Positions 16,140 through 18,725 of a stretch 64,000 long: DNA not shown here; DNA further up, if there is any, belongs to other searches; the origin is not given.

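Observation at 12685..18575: Three-gene glycosylation module: polyprenyl-P-sugar synthase flanked by two paralogous giant GT-C-like membrane proteins, one with a TPR tail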

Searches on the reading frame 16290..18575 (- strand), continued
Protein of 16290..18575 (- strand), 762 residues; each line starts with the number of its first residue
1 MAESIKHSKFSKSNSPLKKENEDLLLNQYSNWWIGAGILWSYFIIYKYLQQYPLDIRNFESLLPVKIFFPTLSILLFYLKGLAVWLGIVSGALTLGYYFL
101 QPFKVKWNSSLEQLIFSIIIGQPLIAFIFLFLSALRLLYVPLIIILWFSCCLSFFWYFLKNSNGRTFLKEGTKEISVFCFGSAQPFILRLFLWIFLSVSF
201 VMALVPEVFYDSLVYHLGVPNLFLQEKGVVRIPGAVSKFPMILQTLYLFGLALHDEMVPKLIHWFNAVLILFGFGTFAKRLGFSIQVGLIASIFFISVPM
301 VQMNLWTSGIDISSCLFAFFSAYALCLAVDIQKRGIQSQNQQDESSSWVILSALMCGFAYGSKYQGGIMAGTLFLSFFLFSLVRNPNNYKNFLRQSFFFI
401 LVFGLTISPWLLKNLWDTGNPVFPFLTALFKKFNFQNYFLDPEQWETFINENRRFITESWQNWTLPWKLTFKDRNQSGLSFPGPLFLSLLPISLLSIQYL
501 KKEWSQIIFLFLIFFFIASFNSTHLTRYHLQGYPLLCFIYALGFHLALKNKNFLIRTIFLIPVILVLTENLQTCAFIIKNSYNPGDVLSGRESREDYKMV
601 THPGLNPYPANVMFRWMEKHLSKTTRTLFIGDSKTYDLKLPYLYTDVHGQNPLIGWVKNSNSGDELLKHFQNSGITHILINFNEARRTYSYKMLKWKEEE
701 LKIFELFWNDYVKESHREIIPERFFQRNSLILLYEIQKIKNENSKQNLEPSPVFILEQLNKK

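Call 62: search_protein_families(library=ncbifam, proteins=[L004:11148-12470:+, L004:12473-13339:+, L017:2470-3993:+, L017:3993-5102:+, L017:5102-6031:+, L017:9257-10159:+, L017:10164-11024:+, L017:11024-12052:+, L017:12057-12695:+], max_evalue=0.00001)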
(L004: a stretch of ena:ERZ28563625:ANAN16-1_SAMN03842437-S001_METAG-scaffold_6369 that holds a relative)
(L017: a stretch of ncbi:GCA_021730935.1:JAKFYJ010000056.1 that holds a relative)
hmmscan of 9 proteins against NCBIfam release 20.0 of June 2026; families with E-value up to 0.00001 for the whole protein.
L004:11148-12470:+ (441 aa): 23 families
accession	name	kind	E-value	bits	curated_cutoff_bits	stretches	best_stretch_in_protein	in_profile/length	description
TIGR03471.1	HpnJ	equivalog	2.5e-46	158.5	577.6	1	71-429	61-440/472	hopanoid biosynthesis associated radical SAM protein HpnJ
NF033070.1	rSAM_AprD4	equivalog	4.6e-37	128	500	1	139-407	147-417/456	AprD4 family radical SAM diol-dehydratase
TIGR02026.1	BchE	equivalog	7.4e-37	127.3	481.35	1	155-424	163-430/497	magnesium-protoporphyrin IX monomethyl ester anaerobic oxidative cyclase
NF050148.1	rSAM_ApyD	equivalog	1.7e-33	115.9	750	1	154-430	171-438/645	RiPP biosynthesis radical SAM protein ApyD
TIGR04479.1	bcpD_PhpK_rSAM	subfamily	1e-31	109.9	600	1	186-363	238-413/504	PhpK family radical SAM P-methyltransferase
NF038361.1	rSAM_Sden_1168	equivalog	6.5e-28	97.6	575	1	159-413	247-507/560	Sden_1168 family B12-binding radical SAM P-methyltransferase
TIGR04072.2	rSAM_ladder_B12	equivalog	1.3e-24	86.6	360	1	104-362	95-352/443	lipid biosynthesis B12-binding/radical SAM protein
TIGR04013.1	B12_SAM_MJ_1487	hypoth_equivalog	8.7e-20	70.9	251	1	52-388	13-363/382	TIGR04013 family B12-binding domain/radical SAM domain-containing protein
TIGR04385.1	B12_rSAM_cofa1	equivalog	6e-19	68.6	450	1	190-358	196-363/438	B12 lower ligand biosynthesis radical SAM protein BzaD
TIGR03975.1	rSAM_ocin_1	subfamily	2.8e-18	65.8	281.85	1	147-359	219-430/606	RiPP maturation radical SAM C-methyltransferase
TIGR04014.1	B12_SAM_MJ_0865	equivalog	9.7e-18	64.2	360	1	193-380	164-357/434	methyl-coenzyme M reductase glutamine C-methyltransferase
NF045585.1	rSAM_slr0320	equivalog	2.8e-16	59.1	775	1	187-364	233-414/511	photosystem II high light acclimation radical SAM protein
TIGR04295.1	B12_rSAM_oligo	hypoth_equivalog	1.3e-14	53.8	400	1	97-380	93-383/422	TIGR04295 family B12-binding domain-containing radical SAM protein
TIGR04367.1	HpnR_B12_rSAM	equivalog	8.5e-13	47.6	650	1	138-394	137-386/490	hopanoid C-3 methylase HpnR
NF040542.1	rSAM_RCCLKC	equivalog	1.7e-11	43.9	450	1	194-339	185-330/423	arsinothricin biosynthesis radical SAM protein ArsL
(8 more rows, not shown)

L004:12473-13339:+ (289 aa): 8 families
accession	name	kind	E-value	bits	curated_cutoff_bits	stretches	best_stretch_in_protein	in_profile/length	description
TIGR03649.1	ergot_EASG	subfamily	6e-11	42.4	256.4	1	2-217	2-215/287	ergot alkaloid biosynthesis protein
NF042422.1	oxyalk_red_OleD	equivalog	3.1e-10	39.9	580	0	107-275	135-314/329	2-alkyl-3-oxoalkanoate reductase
TIGR01746.1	Thioester-redct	subfamily_domain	9.3e-09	35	213.35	1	76-215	112-279/371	thioester reductase domain-containing protein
TIGR03466.1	HpnA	hypoth_equivalog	5.4e-08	32.1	367.65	0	72-281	85-314/327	hopanoid-associated sugar epimerase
NF004520.0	PRK05865.1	equivalog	5.5e-08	31.2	1509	1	3-223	4-208/854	sugar epimerase family protein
TIGR01777.1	yfcH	hypoth_equivalog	1.9e-07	31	207.35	0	122-248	150-273/292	TIGR01777 family oxidoreductase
TIGR02197.1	heptose_epim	equivalog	2.7e-06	26.8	274.6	0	166-229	211-272/316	ADP-glyceromanno-heptose 6-epimerase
TIGR01214.1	rmlD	equivalog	7.9e-06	25.2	224.05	0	104-187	118-199/285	dTDP-4-dehydrorhamnose reductase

L017:2470-3993:+ (508 aa): 25 families
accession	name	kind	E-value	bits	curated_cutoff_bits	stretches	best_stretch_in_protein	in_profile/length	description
NF038361.1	rSAM_Sden_1168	equivalog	3.2e-49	167.9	575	1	6-419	67-480/560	Sden_1168 family B12-binding radical SAM P-methyltransferase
NF050148.1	rSAM_ApyD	equivalog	6.3e-42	143.8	750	1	22-411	22-392/645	RiPP biosynthesis radical SAM protein ApyD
TIGR02026.1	BchE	equivalog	1.2e-41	143.2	481.35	1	22-423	19-395/497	magnesium-protoporphyrin IX monomethyl ester anaerobic oxidative cyclase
TIGR03471.1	HpnJ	equivalog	1.1e-39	136.6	577.6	1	95-423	81-398/472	hopanoid biosynthesis associated radical SAM protein HpnJ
TIGR04013.1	B12_SAM_MJ_1487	hypoth_equivalog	3.2e-31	108.5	251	1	72-410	36-355/382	TIGR04013 family B12-binding domain/radical SAM domain-containing protein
TIGR04072.2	rSAM_ladder_B12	equivalog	1.8e-27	96.1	360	1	25-418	18-378/443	lipid biosynthesis B12-binding/radical SAM protein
TIGR04479.1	bcpD_PhpK_rSAM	subfamily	9.7e-26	90.2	600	1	100-386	129-408/504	PhpK family radical SAM P-methyltransferase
TIGR04014.1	B12_SAM_MJ_0865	equivalog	1.2e-24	87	360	1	102-411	61-357/434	methyl-coenzyme M reductase glutamine C-methyltransferase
TIGR03975.1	rSAM_ocin_1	subfamily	2.2e-24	85.9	281.85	1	72-384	118-427/606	RiPP maturation radical SAM C-methyltransferase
NF033070.1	rSAM_AprD4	equivalog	6.9e-24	84.5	500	1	180-423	164-401/456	AprD4 family radical SAM diol-dehydratase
TIGR04367.1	HpnR_B12_rSAM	equivalog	1.1e-23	83.6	650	1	24-411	21-372/490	hopanoid C-3 methylase HpnR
TIGR04385.1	B12_rSAM_cofa1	equivalog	4.1e-23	82.3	450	1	25-383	20-360/438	B12 lower ligand biosynthesis radical SAM protein BzaD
TIGR04295.1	B12_rSAM_oligo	hypoth_equivalog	6.8e-21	74.4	400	1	25-412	25-384/422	TIGR04295 family B12-binding domain-containing radical SAM protein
NF033712.0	B12_rSAM_KedN5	subfamily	3.2e-20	71.9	700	1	101-232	81-211/624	KedN5 family methylcobalamin-dependent radical SAM C-methyltransferase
NF040542.1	rSAM_RCCLKC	equivalog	1.8e-15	57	450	1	98-396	65-359/423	arsinothricin biosynthesis radical SAM protein ArsL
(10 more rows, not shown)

L017:3993-5102:+ (370 aa): 46 families (the best 25 are shown)
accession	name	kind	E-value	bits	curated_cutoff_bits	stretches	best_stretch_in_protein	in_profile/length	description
TIGR03977.1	rSAM_pair_HxsC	equivalog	2.7e-18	65.9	267.9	1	22-212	28-214/292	His-Xaa-Ser system radical SAM maturase HxsC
TIGR04303.1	GeoRSP_rSAM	equivalog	3.1e-18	66.4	400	1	24-232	10-205/325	GeoRSP system radical SAM/SPASM protein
TIGR04054.1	rSAM_NirJ1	equivalog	1.7e-17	63.1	650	1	23-191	40-199/387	putative heme d1 biosynthesis radical SAM protein NirJ1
NF050035.1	rSAM_WgK_link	exception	9.6e-17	61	650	1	23-160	13-147/367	radical SAM/SPASM peptide maturase WgkB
TIGR04051.1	rSAM_NirJ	equivalog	1e-16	60.9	515.45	1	22-191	5-165/354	heme d1 biosynthesis radical SAM protein NirJ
TIGR04133.1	rSAM_w_lipo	hypoth_equivalog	2.8e-16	59.4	425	1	15-188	20-188/350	TIGR04133 family radical SAM/SPASM protein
TIGR04250.1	SCM_rSAM_ScmE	equivalog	8.5e-16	57.8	400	1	23-176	7-156/358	SynChlorMet cassette radical SAM/SPASM protein ScmE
TIGR04053.2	TIGR04053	equivalog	1.2e-15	57.7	395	1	24-191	13-175/366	TIGR04053 family radical SAM/SPASM domain-containing protein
TIGR04545.1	rSAM_ahbD_hemeb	equivalog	2.3e-15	56.9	500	1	25-203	6-175/339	heme b synthase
NF045646.2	rSAM_Se_TrsS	equivalog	3.6e-15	55.4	490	1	20-195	87-257/441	radical SAM (seleno)protein TrsS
TIGR04317.1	W_rSAM_matur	equivalog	4e-15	55.8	380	1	17-191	2-173/349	tungsten cofactor oxidoreductase radical SAM maturase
TIGR03961.1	rSAM_PTO1314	hypoth_equivalog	1.5e-14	54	306.05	1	28-191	32-180/332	PTO1314 family radical SAM protein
TIGR04055.1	rSAM_NirJ2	equivalog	2.3e-14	53.7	500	1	25-315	6-270/326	putative heme d1 biosynthesis radical SAM protein NirJ2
TIGR02668.1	moaA_archaeal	equivalog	3.9e-14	52.3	325.25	1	17-263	8-234/303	GTP 3',8-cyclase MoaA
TIGR04347.1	pseudo_SAM_Halo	equivalog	4.4e-14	52.5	525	1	22-232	41-250/390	TIGR04347 family pseudo-SAM/SPASM protein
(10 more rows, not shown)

L017:5102-6031:+ (310 aa): 13 families
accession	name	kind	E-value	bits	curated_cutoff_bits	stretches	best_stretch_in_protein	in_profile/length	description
NF047683.1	TeichurnBiosyTuaG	equivalog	2.9e-21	76.2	400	1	2-210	7-206/252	teichuronic acid biosynthesis protein TuaG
NF041875.1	EPS_EpsD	equivalog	1.9e-14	53.8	370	1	3-194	1-192/325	exopolysaccharide biosynthesis glycosyltransferase EpsD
TIGR03965.1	mycofact_glyco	equivalog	7.1e-14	51.5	280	1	2-194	75-266/467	mycofactocin biosynthesis glycosyltransferase MftF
NF007482.0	PRK10073.1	equivalog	1.7e-13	50.3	423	1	2-126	7-127/334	glycosyltransferase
TIGR04283.1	glyco_like_mftF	equivalog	6.7e-12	45.5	182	1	3-204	1-182/221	TIGR04283 family arsenosugar biosynthesis glycosyltransferase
NF041394.1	GtaseAglG_Halo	equivalog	2.7e-11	43.3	440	1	1-179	1-178/304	glucosyl-dolichyl phosphate glucuronosyltransferase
NF038299.1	EPS_HpsN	equivalog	9.1e-11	41.3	425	1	2-117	2-115/317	hormogonium polysaccharide biosynthesis glycosyltransferase HpsN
TIGR04017.1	WcaA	equivalog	1.5e-07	31.4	495.75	1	63-196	65-193/279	colanic acid biosynthesis glycosyltransferase WcaA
TIGR01556.1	rhamnosyltran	subfamily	1.5e-07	30.9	200.55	1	40-191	25-183/281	rhamnosyltransferase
NF007453.0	PRK10018.1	equivalog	2.7e-07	30.5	382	1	62-196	65-194/280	colanic acid biosynthesis glycosyltransferase WcaA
NF038302.1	EPS_HpsE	equivalog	2.8e-07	29.8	300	1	2-115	2-118/307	hormogonium polysaccharide biosynthesis glycosyltransferase HpsE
NF050050.1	ProtGlycPglI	equivalog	3.3e-07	30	500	1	2-113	3-113/306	GalNAc(5)-diNAcBac-PP-undecaprenol beta-1,3-glucosyltransferase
NF053739.1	GlytfEpsEBac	equivalog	5.3e-07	28.9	450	1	2-129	2-128/265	glycosyltransferase EpsE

L017:9257-10159:+ (301 aa): 15 families
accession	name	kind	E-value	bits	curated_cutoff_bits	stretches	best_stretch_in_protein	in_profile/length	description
TIGR04182.1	glyco_TIGR04182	equivalog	1.1e-32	113.7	325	1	6-288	2-288/293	S-layer glycoprotein N-glycosyltransferase AglJ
NF041391.1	DPhHxTase_Halo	equivalog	9.9e-22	77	375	1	12-220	3-205/213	dolichyl-phosphate hexose transferase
NF058614.1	PPMAGASynPpgS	equivalog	1.8e-19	70.1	370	1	7-164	3-164/226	polyprenyl-phospho-N-acetylgalactosaminyl synthase PpgS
NF007986.1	PRK10714.1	equivalog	2.8e-19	69.3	529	1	4-253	6-254/316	undecaprenyl-phosphate 4-deoxy-4-formamido-L-arabinose transferase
NF047588.1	GlcsyltransPgfSStrep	equivalog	6.3e-18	65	500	1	6-252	3-246/308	glycosyltransferase PgfS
NF010496.0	PRK13915.1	equivalog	1.5e-14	53.8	262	1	5-96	32-130/307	glucosyl-3-phosphoglycerate synthase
TIGR03937.1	PgaC_IcaA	equivalog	7.7e-13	48.2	422.3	1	2-113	43-156/407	poly-beta-1,6-N-acetyl-D-glucosamine synthase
TIGR04283.1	glyco_like_mftF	equivalog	1.3e-12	47.8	182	1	6-116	1-107/221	TIGR04283 family arsenosugar biosynthesis glycosyltransferase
TIGR03965.1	mycofact_glyco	equivalog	3e-10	39.6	280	1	4-116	74-189/467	mycofactocin biosynthesis glycosyltransferase MftF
NF007482.0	PRK10073.1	equivalog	6.2e-09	35.3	423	1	4-98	6-101/334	glycosyltransferase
NF041875.1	EPS_EpsD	equivalog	8.5e-09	35.2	370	1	6-101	1-98/325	exopolysaccharide biosynthesis glycosyltransferase EpsD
NF038302.1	EPS_HpsE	equivalog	2.4e-08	33.3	300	1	6-94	3-98/307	hormogonium polysaccharide biosynthesis glycosyltransferase HpsE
NF053739.1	GlytfEpsEBac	equivalog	5.5e-08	32.1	450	1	6-94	3-94/265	glycosyltransferase EpsE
NF047683.1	TeichurnBiosyTuaG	equivalog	2.3e-07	30.7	400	1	4-108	6-112/252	teichuronic acid biosynthesis protein TuaG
TIGR03111.1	glyc2_xrt_Gpos1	hypoth_equivalog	2.4e-06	26.6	363.95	1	2-112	47-161/439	TIGR03111 family XrtG-associated glycosyltransferase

L017:10164-11024:+ (287 aa): 15 families
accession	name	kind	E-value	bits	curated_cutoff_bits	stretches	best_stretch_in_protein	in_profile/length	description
TIGR03466.1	HpnA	hypoth_equivalog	1.3e-18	67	367.65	1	1-104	1-115/327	hopanoid-associated sugar epimerase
NF042422.1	oxyalk_red_OleD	equivalog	1.3e-15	57.6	580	1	1-105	1-113/329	2-alkyl-3-oxoalkanoate reductase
NF004520.0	PRK05865.1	equivalog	9.1e-15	53.6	1509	1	1-214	1-199/854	sugar epimerase family protein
NF042423.1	oxyalk_red_Shew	equivalog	1.7e-14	53.6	580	1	2-105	10-121/331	2-alkyl-3-oxoalkanoate reductase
TIGR01214.1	rmlD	equivalog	2.5e-13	49.8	224.05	1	2-153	1-161/285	dTDP-4-dehydrorhamnose reductase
NF047837.1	UDPAcbARedWbcJ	equivalog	1.2e-12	47.4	500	1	1-127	1-117/372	UDP-2-acetamido-2,6-beta-L-arabino-hexul-4-ose reductase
TIGR01746.1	Thioester-redct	subfamily_domain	4.4e-11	42.6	213.35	0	53-215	88-279/371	thioester reductase domain-containing protein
NF005539.0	PRK07201.1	equivalog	5.5e-11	41.9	549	0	35-221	57-270/657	SDR family oxidoreductase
TIGR01777.1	yfcH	hypoth_equivalog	1.1e-09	38.3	207.35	1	3-234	1-259/292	TIGR01777 family oxidoreductase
NF052578.1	StrlDmthSdmBMthl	equivalog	9e-09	35.5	600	1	2-118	2-127/328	sterol demethylase protein SdmB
TIGR04180.1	EDH_00030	hypoth_equivalog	1.1e-07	31.2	475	0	36-142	56-178/297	NAD-dependent 4,6-dehydratase LegB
NF041293.1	G6PDh_Azf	equivalog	1.3e-07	31.3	400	1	36-105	53-118/252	NAD-dependent glucose-6-phosphate dehydrogenase Azf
NF043036.1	ErythonDh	equivalog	2.2e-06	27.1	325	0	1-27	1-27/321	D-erythronate dehydrogenase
NF050030.1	thlkprotThyD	equivalog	5.1e-06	25.9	400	0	1-25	1-25/305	thylakoid membrane protein ThyD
TIGR01179.1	galE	equivalog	5.2e-06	25.5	262.3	0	35-103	53-122/332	UDP-glucose 4-epimerase GalE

L017:11024-12052:+ (343 aa): 5 families
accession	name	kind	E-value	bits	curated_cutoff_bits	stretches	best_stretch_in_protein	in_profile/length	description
NF040723.1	UDP-GlcNAcDh_Arch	equivalog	1.1e-18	67.8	450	1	5-236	2-221/302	UDP-N-acetylglucosamine 3-dehydrogenase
TIGR04380.1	myo_inos_iolG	equivalog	4.4e-16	58.7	355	1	5-150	3-147/330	inositol 2-dehydrogenase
NF041392.1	XylDh_Gfo6_Halo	equivalog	6e-12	45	350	1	65-219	82-238/350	D-xylose 1-dehydrogenase Gfo6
NF052479.1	LevoglcsnDh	equivalog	1.9e-09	36.7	650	1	58-205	66-213/386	levoglucosan dehydrogenase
NF052679.1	InsChiInosDhIolG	equivalog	1.1e-08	34.5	540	1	5-146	4-146/343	bifunctional inositol 2-dehydrogenase/D-chiro-inositol 1-dehydrogenase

L017:12057-12695:+ (213 aa): 0 families

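Call 69: search_protein_representatives(alignment_id=A4)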
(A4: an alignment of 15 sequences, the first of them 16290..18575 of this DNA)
Query: 15 sequences, 752 profile positions. Proteins with E-value up to 0.001 (for the whole library): 10060; up to 1e-10: 6419; up to 1e-30: 1411. The best 150 are listed.
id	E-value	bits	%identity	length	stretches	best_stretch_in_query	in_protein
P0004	0.0e+00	1266.7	-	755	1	3-751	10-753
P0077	2.5e-184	631.0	-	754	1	2-748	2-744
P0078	2.1e-179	614.8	-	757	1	15-744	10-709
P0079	4.0e-168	577.4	-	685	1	81-749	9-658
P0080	3.4e-148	511.6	-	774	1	19-728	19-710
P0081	2.3e-144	498.9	-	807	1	18-750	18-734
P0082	6.0e-144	497.5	-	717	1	29-729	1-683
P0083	5.3e-139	481.1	-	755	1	22-747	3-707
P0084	2.4e-138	479.0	-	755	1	28-744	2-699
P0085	3.1e-137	475.3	-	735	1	56-746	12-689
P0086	3.2e-134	465.4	-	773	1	15-732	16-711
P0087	3.1e-130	452.2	-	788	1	16-748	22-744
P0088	2.3e-129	449.3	-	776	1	15-729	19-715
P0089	2.5e-129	449.1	-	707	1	22-743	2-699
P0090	2.6e-129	449.1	-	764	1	35-749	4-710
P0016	3.3e-124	432.3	-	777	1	19-717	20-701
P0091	3.3e-123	428.9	-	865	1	7-706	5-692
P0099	6.8e-105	368.4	-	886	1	18-709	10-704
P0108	1.0e-98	348.0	-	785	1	19-743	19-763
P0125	2.0e-85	304.0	-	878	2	376-705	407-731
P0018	2.5e-83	297.1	-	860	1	24-704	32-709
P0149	4.3e-77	276.4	-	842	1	29-704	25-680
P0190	1.2e-67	245.3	-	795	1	6-708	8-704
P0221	2.0e-64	234.6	-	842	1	21-705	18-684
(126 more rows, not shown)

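Call 70: list_cluster_members(proteins=[P0077, P0080, P0087, P0091, P0099, P0108, P0125, P0149, P0190, P0221])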
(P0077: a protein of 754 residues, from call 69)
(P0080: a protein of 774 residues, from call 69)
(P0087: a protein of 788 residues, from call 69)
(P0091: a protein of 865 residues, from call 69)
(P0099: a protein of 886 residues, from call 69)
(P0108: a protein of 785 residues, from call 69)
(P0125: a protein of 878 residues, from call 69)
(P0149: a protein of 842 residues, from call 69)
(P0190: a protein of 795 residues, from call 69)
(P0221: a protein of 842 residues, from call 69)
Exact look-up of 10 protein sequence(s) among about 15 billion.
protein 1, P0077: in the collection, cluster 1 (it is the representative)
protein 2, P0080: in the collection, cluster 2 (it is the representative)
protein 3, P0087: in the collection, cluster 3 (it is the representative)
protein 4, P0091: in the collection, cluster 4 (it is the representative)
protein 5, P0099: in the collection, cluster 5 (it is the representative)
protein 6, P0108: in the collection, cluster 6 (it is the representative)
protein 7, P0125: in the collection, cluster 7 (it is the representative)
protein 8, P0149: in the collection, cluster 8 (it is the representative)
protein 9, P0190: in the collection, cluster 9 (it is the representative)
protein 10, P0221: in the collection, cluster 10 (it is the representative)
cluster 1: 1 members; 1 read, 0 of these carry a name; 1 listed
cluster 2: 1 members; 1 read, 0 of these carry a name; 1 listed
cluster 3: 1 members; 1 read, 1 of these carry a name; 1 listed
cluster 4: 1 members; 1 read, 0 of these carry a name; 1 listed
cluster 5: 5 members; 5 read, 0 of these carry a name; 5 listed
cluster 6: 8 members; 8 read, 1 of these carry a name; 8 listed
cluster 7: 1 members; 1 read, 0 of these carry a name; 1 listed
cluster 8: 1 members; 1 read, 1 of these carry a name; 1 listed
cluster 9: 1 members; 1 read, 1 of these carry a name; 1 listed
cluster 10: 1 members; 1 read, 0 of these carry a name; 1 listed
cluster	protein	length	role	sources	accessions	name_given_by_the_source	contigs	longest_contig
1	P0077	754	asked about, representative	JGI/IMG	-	-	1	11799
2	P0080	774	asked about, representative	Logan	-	-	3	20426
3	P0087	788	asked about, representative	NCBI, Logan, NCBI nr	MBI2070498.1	MAG: glycosyltransferase family 39 protein [Elusimicrobia bacterium] | glycosyltransferase family 39 protein [Elusimicrobiota bacterium]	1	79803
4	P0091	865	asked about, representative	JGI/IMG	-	-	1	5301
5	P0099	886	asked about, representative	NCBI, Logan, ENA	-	-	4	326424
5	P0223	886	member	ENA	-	-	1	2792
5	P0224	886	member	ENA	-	-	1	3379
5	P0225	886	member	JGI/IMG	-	-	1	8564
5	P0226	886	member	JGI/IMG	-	-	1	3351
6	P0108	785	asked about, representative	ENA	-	-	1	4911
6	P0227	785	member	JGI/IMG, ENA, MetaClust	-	\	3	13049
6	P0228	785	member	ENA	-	-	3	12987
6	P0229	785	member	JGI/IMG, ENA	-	-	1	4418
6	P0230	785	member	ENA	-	-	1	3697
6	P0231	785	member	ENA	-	-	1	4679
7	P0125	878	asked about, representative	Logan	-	-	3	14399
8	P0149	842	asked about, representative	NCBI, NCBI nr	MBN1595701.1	glycosyltransferase family 39 protein [candidate division FCPU426 bacterium]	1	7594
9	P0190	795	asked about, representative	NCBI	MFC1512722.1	ArnT family glycosyltransferase [bacterium]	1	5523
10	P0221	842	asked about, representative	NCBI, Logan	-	-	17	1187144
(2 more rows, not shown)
